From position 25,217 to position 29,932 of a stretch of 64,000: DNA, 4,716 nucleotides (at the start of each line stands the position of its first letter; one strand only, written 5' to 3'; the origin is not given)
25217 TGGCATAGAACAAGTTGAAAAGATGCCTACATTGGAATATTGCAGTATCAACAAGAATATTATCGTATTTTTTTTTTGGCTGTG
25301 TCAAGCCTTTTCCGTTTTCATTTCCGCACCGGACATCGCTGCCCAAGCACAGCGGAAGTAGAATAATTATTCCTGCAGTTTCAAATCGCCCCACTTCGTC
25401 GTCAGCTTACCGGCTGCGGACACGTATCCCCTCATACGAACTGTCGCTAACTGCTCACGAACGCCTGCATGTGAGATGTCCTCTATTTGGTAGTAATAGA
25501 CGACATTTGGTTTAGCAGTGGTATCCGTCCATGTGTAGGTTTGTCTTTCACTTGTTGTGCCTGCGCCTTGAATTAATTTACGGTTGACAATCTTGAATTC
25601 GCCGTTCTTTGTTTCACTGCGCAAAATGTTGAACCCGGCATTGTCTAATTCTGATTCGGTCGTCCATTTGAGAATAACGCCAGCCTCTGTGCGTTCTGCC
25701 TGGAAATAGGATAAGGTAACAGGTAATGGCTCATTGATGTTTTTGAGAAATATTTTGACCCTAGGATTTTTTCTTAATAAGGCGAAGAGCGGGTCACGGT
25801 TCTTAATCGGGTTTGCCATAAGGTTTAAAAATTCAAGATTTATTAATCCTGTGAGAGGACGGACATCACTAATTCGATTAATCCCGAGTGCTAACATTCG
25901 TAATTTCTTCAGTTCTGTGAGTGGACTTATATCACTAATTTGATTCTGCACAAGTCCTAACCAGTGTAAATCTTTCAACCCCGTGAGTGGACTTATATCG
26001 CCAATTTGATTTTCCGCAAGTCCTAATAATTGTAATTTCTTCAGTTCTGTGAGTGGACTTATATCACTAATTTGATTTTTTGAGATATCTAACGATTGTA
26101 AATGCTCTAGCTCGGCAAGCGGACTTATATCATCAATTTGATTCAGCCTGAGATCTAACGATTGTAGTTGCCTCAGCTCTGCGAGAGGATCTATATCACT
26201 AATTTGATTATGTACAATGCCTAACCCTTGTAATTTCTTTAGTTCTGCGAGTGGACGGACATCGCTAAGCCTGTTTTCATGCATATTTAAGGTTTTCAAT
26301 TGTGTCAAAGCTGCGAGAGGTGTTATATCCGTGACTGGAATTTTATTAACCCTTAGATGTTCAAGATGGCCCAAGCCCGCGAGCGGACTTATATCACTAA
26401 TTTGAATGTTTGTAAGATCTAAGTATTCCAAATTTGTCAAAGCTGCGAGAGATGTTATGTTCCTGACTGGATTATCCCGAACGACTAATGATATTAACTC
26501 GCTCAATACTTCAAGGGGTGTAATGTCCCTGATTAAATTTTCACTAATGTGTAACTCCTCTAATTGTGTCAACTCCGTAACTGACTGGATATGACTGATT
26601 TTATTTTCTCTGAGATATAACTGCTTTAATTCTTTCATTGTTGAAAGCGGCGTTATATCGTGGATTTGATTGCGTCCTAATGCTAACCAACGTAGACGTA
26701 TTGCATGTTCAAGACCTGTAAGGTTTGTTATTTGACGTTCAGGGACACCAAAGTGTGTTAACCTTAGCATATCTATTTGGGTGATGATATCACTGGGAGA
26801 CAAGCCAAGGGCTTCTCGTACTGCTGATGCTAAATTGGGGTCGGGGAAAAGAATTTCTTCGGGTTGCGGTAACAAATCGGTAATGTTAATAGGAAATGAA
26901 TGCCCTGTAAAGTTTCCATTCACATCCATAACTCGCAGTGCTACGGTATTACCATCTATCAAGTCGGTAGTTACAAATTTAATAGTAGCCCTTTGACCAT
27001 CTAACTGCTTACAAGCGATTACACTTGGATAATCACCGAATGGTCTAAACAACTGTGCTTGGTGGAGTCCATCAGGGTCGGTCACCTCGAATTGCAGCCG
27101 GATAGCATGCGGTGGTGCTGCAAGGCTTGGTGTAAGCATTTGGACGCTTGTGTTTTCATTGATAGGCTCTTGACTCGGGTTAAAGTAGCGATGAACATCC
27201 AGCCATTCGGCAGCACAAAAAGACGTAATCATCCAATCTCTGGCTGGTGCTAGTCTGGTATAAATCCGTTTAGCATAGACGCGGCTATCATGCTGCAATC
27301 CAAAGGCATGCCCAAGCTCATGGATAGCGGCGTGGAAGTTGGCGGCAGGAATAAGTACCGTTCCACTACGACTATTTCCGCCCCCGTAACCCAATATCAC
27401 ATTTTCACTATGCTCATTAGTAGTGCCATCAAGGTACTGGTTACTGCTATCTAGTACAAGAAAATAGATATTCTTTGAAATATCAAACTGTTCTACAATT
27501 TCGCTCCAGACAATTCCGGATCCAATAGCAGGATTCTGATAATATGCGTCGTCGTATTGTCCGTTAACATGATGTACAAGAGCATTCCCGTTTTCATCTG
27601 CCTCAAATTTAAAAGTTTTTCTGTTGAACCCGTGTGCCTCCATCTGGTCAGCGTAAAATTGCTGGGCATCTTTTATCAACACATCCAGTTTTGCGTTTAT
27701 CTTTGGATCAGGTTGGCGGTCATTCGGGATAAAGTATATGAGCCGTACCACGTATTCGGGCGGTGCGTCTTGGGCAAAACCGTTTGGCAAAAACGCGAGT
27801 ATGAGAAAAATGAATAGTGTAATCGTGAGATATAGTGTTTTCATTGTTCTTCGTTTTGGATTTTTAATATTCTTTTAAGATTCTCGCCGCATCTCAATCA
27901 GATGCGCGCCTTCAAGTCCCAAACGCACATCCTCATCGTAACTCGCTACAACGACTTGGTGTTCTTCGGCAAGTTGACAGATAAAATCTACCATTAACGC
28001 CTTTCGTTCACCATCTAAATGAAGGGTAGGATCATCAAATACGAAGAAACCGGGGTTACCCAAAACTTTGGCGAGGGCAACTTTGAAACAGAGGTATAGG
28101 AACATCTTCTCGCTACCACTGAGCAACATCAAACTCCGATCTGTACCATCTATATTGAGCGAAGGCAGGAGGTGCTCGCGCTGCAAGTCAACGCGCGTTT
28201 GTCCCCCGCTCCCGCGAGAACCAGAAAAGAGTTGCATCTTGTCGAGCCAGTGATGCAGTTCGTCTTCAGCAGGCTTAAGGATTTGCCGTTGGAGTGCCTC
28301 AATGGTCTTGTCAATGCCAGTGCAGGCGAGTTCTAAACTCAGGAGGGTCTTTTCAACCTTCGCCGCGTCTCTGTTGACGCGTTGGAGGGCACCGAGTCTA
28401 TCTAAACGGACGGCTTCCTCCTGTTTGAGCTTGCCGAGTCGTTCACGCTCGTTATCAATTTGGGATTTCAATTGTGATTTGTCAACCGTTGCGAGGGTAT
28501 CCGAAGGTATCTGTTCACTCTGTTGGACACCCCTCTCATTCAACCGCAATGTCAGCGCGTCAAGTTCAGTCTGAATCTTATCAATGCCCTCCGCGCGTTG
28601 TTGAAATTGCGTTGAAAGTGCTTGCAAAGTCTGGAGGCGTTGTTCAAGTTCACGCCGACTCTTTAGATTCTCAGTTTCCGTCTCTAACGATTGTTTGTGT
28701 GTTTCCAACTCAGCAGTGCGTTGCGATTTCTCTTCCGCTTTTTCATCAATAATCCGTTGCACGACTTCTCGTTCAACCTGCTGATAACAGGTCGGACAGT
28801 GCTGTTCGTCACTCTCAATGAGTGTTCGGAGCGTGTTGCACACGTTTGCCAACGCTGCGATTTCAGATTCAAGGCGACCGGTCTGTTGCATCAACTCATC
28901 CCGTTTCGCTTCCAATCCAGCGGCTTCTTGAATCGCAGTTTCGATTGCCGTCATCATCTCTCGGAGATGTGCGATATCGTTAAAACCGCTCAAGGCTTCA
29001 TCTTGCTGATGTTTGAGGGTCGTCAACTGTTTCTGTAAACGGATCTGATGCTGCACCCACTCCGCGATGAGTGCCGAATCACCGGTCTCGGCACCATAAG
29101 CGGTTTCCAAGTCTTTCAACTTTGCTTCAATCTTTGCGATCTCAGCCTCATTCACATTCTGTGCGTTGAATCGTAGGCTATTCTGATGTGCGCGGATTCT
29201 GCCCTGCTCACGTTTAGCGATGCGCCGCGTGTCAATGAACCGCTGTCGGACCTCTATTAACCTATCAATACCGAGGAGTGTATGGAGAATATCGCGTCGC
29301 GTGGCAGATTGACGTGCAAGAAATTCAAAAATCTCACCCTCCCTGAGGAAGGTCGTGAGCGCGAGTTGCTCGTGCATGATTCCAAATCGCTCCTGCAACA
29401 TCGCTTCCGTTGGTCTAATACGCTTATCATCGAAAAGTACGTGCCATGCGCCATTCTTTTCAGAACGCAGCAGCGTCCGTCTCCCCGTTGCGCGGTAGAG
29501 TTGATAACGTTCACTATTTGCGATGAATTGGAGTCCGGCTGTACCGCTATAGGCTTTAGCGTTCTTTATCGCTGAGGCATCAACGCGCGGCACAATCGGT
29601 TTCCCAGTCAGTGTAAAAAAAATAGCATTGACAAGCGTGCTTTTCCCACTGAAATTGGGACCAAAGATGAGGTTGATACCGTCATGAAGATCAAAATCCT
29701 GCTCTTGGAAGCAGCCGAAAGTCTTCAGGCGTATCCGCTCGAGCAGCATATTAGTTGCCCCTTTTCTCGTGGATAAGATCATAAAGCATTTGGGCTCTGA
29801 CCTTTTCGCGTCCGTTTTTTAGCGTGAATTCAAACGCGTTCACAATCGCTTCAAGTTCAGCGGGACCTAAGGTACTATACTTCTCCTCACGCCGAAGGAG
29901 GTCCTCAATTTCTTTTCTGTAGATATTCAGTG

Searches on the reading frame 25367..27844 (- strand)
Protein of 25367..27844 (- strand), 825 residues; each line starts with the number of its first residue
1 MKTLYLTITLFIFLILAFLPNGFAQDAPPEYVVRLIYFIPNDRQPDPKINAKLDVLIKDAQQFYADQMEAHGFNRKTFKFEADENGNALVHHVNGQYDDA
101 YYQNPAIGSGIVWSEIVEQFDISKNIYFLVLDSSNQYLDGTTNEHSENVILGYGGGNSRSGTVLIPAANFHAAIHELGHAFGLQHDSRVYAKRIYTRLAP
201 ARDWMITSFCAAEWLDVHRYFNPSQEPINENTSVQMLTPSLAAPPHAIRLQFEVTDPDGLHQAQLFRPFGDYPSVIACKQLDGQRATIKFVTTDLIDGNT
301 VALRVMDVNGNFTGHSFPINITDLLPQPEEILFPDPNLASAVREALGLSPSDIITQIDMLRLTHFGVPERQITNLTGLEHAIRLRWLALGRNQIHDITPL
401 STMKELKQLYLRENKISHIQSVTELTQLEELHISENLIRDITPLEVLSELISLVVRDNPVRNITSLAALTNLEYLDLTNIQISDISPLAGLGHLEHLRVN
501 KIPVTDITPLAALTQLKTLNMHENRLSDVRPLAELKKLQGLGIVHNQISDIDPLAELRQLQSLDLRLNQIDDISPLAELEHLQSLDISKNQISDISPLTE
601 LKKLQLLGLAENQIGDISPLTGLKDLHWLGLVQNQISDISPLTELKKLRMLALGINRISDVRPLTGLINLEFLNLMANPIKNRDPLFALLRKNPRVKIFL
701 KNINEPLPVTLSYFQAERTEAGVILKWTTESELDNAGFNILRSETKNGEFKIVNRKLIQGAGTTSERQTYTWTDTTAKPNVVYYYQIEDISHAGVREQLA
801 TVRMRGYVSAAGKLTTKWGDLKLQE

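Call 54: search_protein_families(library=pfam, proteins=[window:25367-27844:-], max_evalue=0.0001)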
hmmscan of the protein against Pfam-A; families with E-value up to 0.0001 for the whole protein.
window:25367-27844:- (825 aa): 8 families
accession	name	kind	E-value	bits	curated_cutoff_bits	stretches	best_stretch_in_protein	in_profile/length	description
PF12799.13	LRR_4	-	5.9e-51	169.8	27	6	536-577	1-43/44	Leucine Rich repeats (2 copies)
PF13855.12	LRR_8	-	2.5e-26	91.7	27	4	383-438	2-61/61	Leucine rich repeat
PF14580.12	LRR_9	-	1e-15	58.1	30.5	0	555-637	39-126/175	Leucine-rich repeat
PF23598.1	LRR_14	-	3.8e-13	49.4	40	2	368-478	33-147/353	Leucine-rich repeat region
PF23952.1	LRR_EndoS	-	6.5e-09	36.5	27.9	0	496-590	27-116/116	Endo-beta-N-acetylglucosaminidase EndoS LRR domain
PF23211.1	LRR_LRWD1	-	5.1e-08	33.3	28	0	538-613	23-97/190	Leucine-rich repeat and WD repeat-containing protein 1, LRR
PF12044.14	Metallopep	-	1.2e-07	31.2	27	0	52-91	130-169/427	Putative peptidase family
PF00560.39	LRR_1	-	3.9e-07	29.4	20.6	0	581-597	1-17/23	Leucine Rich Repeat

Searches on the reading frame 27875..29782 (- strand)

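Call 54: search_protein_families(library=pfam, proteins=[window:27875-29782:-], max_evalue=0.0001)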
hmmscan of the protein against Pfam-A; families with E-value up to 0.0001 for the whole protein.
window:27875-29782:- (635 aa): 5 families
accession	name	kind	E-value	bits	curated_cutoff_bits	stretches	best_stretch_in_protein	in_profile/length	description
PF02463.25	SMC_N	-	9.4e-18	64.9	40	1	14-619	2-201/220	RecF/RecN/SMC N terminal domain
PF13476.12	AAA_23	-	3.2e-16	61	27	1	16-226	1-197/201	AAA domain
PF13175.12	AAA_15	-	1.3e-08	35.3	32.1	1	12-57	1-48/374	AAA ATPase domain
PF13555.12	AAA_29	-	5.4e-08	32.9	27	1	14-62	1-50/61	P-loop containing region of AAA domain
PF13514.12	AAA_27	-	9e-08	32.4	22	1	12-142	1-132/206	AAA domain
